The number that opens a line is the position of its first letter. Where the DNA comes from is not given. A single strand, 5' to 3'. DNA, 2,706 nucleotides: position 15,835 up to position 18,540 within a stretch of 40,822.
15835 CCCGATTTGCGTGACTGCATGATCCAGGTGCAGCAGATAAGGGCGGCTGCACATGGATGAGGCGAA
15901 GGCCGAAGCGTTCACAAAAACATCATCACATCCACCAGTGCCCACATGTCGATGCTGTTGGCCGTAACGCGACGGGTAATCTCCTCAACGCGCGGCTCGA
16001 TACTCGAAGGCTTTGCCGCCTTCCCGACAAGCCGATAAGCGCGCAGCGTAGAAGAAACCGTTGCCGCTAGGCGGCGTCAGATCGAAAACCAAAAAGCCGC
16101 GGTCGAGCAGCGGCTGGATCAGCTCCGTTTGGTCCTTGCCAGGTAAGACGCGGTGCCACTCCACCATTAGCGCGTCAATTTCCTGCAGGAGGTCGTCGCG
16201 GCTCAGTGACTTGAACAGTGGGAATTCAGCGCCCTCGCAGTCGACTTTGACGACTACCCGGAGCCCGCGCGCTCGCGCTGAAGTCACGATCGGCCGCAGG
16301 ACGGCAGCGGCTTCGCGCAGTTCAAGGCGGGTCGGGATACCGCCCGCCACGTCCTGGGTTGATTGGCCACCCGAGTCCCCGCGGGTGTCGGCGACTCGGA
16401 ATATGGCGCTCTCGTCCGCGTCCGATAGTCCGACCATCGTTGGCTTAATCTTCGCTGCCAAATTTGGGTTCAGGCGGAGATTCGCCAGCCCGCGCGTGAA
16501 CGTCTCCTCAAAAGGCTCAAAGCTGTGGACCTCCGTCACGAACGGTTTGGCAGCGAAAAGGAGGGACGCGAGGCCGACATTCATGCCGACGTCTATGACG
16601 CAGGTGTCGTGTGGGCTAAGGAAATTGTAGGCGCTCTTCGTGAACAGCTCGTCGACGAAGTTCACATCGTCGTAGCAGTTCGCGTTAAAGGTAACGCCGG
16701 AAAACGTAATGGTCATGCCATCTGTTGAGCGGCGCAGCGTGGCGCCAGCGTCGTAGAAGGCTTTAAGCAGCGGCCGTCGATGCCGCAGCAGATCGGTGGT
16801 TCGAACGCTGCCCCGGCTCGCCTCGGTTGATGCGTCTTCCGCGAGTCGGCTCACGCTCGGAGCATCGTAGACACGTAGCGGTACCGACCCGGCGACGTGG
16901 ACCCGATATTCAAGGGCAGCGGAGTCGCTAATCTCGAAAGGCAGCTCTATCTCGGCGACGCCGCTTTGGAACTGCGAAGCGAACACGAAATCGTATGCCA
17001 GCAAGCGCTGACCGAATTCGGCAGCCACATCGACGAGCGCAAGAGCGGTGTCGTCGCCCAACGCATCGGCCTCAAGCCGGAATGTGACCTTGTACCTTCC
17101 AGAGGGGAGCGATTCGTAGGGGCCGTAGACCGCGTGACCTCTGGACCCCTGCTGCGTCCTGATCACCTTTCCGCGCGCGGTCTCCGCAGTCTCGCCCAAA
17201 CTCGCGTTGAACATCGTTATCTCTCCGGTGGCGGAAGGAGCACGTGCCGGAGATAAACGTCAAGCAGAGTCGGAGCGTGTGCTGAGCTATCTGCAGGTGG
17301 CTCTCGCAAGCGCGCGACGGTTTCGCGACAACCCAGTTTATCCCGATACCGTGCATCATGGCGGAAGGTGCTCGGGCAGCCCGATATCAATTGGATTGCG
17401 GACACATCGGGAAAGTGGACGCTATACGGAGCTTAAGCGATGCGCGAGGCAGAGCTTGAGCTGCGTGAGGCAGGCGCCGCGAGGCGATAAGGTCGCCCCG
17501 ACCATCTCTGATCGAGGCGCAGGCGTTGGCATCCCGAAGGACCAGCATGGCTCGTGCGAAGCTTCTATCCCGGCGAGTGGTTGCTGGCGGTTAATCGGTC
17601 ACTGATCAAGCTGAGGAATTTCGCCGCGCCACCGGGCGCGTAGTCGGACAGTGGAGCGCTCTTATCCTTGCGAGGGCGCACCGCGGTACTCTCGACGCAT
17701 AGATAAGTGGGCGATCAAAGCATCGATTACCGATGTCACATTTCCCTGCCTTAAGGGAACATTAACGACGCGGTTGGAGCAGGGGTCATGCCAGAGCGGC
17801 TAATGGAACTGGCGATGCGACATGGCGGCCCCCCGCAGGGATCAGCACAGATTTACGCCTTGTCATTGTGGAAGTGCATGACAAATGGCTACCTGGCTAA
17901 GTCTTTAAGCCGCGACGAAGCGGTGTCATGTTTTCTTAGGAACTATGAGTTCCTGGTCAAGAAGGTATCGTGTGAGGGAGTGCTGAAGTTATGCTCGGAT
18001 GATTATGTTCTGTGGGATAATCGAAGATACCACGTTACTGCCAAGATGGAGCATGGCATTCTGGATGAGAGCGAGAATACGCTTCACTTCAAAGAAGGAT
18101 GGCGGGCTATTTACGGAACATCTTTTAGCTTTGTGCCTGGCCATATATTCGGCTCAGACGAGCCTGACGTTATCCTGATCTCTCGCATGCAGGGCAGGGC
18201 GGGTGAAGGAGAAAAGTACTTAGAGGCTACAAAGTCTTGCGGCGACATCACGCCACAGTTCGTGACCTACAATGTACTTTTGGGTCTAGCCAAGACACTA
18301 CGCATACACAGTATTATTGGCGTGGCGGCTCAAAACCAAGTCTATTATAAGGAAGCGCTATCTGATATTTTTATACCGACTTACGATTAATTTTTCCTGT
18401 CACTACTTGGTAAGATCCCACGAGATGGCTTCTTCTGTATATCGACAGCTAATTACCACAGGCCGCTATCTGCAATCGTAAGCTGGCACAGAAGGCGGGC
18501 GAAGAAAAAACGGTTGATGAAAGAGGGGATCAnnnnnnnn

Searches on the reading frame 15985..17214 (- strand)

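Call 6: search_protein_families(library=pfam, proteins=[window:15985-17214:-], max_evalue=0.001)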
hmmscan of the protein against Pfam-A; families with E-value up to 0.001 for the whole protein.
window:15985-17214:- (409 aa): 1 family
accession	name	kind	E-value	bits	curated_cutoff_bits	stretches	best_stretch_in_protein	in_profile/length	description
PF05050.19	Methyltransf_21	-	8.7e-06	26.4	22.7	1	208-374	1-171/173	Methyltransferase FkbM domain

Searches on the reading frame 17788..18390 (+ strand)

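Call 7: search_protein_families(library=pfam, proteins=[window:17788-18390:+], max_evalue=0.001)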
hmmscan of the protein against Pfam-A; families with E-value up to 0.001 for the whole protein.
window:17788-18390:+ (200 aa): 1 family
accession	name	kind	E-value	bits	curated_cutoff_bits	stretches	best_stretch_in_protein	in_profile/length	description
PF04393.18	DUF535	-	2.4e-15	57.1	27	1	29-188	48-211/281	Protein of unknown function (DUF535)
